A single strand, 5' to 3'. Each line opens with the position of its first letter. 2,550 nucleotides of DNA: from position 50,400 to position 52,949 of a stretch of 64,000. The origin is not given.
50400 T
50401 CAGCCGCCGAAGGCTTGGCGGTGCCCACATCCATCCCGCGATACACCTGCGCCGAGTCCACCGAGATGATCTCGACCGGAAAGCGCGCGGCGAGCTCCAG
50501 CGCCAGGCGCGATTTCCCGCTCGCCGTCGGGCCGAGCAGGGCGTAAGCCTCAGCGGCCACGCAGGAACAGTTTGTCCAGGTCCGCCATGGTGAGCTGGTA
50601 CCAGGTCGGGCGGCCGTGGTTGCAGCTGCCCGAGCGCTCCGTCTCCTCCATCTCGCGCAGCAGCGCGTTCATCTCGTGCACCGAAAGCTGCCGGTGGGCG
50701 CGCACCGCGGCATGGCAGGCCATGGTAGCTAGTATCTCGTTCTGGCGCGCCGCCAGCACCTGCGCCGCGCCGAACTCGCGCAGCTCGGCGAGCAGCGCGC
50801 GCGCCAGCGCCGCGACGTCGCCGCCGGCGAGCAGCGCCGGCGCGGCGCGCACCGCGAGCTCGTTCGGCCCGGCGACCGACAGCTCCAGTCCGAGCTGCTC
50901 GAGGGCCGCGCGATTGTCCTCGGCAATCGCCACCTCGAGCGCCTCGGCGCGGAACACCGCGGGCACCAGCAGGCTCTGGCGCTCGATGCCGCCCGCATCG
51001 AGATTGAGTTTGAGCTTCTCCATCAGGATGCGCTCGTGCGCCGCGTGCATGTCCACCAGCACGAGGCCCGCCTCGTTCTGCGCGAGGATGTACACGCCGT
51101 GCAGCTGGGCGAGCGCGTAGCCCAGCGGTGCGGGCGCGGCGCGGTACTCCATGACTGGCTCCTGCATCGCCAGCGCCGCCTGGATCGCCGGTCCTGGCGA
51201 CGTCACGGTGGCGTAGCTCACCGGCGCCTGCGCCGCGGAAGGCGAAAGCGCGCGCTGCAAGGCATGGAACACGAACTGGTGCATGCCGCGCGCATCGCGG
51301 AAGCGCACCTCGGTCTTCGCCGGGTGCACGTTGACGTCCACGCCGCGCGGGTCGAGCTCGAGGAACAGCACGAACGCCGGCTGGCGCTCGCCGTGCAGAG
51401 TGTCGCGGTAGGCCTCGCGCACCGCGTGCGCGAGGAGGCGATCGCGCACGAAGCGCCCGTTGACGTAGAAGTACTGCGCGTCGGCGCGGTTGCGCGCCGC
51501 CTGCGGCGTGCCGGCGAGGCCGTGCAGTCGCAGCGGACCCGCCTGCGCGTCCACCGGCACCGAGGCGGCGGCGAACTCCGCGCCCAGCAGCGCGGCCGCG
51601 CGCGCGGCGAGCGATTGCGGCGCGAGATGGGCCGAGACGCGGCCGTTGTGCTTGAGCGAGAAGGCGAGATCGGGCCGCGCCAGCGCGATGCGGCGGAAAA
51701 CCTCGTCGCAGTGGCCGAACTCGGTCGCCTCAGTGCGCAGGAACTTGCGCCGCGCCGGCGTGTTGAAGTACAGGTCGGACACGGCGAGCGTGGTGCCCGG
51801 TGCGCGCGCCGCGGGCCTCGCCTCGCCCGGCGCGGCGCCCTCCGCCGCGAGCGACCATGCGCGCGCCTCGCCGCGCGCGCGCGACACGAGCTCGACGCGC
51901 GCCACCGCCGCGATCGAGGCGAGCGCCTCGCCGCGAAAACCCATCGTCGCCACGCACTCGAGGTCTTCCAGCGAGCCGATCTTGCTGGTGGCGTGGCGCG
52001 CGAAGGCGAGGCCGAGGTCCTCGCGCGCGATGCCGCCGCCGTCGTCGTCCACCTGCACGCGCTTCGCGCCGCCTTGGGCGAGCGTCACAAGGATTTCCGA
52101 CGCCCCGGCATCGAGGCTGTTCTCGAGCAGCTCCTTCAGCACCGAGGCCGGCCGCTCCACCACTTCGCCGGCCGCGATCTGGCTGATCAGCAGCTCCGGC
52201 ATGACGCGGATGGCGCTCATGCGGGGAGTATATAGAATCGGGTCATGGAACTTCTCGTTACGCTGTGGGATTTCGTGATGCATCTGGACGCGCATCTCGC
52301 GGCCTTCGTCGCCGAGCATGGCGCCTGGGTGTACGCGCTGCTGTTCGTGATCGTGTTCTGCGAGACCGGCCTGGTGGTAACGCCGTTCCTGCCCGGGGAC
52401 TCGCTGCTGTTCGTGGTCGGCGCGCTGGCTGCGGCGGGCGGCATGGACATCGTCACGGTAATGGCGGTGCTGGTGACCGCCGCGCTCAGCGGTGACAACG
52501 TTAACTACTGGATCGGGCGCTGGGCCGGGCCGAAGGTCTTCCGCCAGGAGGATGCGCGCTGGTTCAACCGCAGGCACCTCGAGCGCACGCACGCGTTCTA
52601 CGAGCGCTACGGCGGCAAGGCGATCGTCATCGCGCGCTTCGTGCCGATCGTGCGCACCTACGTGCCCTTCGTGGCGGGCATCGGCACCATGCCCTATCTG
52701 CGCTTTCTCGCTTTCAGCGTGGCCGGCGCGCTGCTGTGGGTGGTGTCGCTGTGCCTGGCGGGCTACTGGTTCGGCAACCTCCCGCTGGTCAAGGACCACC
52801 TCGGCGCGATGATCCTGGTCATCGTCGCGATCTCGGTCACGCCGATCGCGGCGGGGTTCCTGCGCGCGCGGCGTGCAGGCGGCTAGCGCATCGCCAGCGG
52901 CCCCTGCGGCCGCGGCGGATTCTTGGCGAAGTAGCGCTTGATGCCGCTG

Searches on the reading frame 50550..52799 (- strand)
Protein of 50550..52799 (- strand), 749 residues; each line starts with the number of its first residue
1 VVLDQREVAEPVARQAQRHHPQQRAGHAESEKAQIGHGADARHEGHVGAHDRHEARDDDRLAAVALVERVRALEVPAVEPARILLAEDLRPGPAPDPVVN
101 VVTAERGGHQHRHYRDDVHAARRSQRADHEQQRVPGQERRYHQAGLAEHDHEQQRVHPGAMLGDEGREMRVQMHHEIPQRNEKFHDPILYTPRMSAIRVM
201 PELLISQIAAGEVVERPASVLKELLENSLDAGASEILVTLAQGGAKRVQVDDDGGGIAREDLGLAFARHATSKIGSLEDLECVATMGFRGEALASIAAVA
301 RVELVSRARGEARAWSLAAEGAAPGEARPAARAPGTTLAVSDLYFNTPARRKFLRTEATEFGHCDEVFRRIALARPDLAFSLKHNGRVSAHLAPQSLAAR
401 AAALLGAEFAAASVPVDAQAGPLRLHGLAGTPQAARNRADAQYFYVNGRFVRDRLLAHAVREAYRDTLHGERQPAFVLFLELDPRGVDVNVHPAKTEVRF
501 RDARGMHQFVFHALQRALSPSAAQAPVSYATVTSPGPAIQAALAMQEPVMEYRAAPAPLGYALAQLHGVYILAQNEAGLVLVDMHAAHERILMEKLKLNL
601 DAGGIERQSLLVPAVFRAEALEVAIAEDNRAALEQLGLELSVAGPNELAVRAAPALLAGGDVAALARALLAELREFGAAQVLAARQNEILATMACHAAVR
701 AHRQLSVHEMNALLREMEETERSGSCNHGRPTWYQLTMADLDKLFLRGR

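Call 79: search_protein_families(library=pfam, proteins=[window:50550-52799:-], max_evalue=0.00001)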
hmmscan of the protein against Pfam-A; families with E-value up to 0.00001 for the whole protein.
window:50550-52799:- (749 aa): 4 families
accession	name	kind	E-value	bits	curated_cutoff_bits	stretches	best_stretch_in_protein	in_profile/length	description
PF08676.16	MutL_C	-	7.2e-45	152.6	25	1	563-705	1-142/142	MutL C terminal dimerisation domain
PF01119.25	DNA_mis_repair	-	6.2e-39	132.7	26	1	402-518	2-118/119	DNA mismatch repair protein, C-terminal domain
PF13589.12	HATPase_c_3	-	5.2e-10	39.9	25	1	218-315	4-101/137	Histidine kinase-, DNA gyrase B-, and HSP90-like ATPase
PF02518.31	HATPase_c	-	4.2e-07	30.8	26.4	1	215-271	4-63/111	Histidine kinase-, DNA gyrase B-, and HSP90-like ATPase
